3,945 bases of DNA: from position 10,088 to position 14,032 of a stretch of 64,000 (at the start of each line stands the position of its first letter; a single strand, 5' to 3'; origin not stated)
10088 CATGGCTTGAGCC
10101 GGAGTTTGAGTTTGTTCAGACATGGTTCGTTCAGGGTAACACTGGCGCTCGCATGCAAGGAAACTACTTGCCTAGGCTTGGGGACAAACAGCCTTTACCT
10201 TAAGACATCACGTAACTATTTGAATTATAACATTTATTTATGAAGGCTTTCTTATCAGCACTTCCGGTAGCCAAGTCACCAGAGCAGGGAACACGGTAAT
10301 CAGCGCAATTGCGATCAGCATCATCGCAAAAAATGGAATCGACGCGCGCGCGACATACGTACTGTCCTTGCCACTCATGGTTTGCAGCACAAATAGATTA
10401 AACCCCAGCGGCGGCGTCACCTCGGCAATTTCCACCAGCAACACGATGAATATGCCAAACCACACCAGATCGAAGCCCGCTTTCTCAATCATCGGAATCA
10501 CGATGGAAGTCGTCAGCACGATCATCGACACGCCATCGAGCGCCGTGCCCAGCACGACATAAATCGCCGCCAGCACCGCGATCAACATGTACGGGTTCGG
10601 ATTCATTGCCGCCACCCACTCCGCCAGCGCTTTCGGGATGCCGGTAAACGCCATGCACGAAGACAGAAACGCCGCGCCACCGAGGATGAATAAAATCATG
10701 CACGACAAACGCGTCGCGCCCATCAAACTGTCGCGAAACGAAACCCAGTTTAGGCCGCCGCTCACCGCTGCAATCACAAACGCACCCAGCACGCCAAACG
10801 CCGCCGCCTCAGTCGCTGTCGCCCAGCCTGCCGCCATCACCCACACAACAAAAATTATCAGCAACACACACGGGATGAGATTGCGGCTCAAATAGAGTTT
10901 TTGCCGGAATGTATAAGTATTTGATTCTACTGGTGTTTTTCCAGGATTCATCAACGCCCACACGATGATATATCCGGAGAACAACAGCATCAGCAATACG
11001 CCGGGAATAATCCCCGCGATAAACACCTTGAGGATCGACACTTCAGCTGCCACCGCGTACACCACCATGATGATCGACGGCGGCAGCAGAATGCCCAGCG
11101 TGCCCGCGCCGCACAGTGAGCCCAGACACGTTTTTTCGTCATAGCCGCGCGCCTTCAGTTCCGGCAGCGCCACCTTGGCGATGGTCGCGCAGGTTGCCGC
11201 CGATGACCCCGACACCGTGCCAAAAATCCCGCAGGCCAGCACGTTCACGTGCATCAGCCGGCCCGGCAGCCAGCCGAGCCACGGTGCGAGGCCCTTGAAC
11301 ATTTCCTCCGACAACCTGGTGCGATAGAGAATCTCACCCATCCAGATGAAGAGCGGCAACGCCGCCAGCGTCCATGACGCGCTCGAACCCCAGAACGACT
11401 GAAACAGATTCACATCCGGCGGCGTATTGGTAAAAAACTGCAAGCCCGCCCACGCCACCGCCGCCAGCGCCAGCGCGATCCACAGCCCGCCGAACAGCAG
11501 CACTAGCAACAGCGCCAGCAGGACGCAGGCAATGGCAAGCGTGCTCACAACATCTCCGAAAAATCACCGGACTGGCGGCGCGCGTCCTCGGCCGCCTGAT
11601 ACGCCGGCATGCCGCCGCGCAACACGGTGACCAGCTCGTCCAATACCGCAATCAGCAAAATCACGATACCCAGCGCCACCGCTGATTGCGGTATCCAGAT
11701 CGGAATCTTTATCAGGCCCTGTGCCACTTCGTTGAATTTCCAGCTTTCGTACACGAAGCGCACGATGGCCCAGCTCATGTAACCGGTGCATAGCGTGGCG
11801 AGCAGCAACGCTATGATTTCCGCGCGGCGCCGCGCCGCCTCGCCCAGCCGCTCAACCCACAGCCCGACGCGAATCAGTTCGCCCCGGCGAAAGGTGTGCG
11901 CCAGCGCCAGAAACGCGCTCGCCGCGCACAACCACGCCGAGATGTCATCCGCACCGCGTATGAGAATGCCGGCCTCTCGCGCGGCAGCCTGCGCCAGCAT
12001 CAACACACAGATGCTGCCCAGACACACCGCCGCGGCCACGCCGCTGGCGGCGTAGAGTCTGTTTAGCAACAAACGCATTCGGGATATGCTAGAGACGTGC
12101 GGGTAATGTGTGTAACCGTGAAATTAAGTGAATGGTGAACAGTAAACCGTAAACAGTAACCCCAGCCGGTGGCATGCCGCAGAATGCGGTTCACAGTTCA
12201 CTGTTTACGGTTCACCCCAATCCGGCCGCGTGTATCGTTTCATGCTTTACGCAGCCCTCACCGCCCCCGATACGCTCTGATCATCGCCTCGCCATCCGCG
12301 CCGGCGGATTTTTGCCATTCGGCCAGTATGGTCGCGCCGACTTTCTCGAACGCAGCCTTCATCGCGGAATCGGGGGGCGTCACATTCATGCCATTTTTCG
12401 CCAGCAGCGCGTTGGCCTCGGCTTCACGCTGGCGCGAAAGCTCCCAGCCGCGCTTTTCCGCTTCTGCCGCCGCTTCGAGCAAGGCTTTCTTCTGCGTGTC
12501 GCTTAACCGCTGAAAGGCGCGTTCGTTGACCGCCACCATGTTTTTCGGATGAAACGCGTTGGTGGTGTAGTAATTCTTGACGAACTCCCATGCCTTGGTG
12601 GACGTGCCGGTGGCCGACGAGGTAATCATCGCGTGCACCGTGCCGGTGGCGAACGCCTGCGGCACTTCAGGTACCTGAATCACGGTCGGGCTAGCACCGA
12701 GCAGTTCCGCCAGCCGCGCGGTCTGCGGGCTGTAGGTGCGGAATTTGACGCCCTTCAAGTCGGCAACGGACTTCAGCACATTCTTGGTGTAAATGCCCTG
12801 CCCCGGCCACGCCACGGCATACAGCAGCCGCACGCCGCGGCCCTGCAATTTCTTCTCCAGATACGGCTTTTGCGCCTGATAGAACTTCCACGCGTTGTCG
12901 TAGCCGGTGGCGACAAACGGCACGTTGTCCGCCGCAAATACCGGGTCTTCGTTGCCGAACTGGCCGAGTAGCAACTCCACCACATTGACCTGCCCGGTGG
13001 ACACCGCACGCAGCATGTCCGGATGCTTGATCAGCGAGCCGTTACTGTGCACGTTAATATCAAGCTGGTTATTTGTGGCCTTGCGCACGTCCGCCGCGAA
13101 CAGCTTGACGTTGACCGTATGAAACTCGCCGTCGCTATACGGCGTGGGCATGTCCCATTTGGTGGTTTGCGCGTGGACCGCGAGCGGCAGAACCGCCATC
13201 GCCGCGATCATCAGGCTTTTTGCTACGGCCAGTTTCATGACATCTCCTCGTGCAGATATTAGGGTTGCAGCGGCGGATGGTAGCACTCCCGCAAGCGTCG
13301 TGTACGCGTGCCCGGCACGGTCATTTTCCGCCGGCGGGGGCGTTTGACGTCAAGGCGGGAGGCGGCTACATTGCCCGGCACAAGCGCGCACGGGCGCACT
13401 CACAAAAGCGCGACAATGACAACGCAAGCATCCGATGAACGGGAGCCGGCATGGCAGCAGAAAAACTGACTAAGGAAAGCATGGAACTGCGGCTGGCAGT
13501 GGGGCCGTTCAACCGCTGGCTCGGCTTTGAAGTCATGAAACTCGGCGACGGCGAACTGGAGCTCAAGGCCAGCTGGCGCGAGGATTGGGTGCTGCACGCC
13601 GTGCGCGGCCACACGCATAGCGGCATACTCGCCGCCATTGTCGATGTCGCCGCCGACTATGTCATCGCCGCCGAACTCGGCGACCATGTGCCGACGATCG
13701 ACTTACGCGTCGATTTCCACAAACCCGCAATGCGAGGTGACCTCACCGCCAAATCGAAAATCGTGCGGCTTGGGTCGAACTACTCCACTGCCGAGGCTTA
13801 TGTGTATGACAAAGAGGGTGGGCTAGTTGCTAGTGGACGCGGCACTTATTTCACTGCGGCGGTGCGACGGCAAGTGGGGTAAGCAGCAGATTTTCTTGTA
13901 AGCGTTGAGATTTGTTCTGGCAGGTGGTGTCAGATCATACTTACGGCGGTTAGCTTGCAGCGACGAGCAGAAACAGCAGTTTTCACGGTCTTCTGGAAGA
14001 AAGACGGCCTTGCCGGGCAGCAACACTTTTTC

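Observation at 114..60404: Family of about 30-bp AT-rich repeats marking gene-module boundaries in a GC-rich genome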

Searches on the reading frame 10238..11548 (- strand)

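Call 7: search_protein_families(library=pfam, proteins=[window:10238-11548:-])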
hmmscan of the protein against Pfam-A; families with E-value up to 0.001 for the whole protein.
window:10238-11548:- (436 aa): 1 family
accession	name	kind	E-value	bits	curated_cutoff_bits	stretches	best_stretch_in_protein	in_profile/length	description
PF06808.19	DctM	-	1e-80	272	23.8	1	11-423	1-413/413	Tripartite ATP-independent periplasmic transporter, DctM component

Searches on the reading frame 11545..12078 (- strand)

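Call 7: search_protein_families(library=pfam, proteins=[window:11545-12078:-])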
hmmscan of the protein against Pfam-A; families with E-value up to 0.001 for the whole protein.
window:11545-12078:- (177 aa): 1 family
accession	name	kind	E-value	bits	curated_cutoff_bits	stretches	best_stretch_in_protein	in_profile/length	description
PF04290.18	DctQ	-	3.9e-21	75.8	28.3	1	23-154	1-131/132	Tripartite ATP-independent periplasmic transporters, DctQ component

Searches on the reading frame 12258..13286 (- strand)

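Call 7: search_protein_families(library=pfam, proteins=[window:12258-13286:-])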
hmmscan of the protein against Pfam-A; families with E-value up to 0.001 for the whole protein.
window:12258-13286:- (342 aa): 1 family
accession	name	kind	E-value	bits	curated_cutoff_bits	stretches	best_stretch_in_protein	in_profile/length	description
PF03480.18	DctP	-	6e-41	141.1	23.4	1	58-325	13-284/286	Bacterial extracellular solute-binding protein, family 7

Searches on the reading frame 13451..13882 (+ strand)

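Call 26: search_protein_families(library=pfam, proteins=[window:13451-13882:+])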
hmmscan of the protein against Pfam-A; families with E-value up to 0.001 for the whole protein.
window:13451-13882:+ (143 aa): 3 families
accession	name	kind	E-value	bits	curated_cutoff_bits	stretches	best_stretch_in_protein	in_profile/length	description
PF03061.28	4HBT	-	1.3e-12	48.2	20.6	1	53-127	2-79/79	Thioesterase superfamily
PF20789.3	4HBT_3C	-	5.4e-07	30.3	24.1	1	44-130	43-135/140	Acyl-CoA thioesterase C-terminal domain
PF13622.12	4HBT_3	-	1.4e-05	25.6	24.3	1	52-132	9-81/83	Acyl-CoA thioesterase N-terminal domain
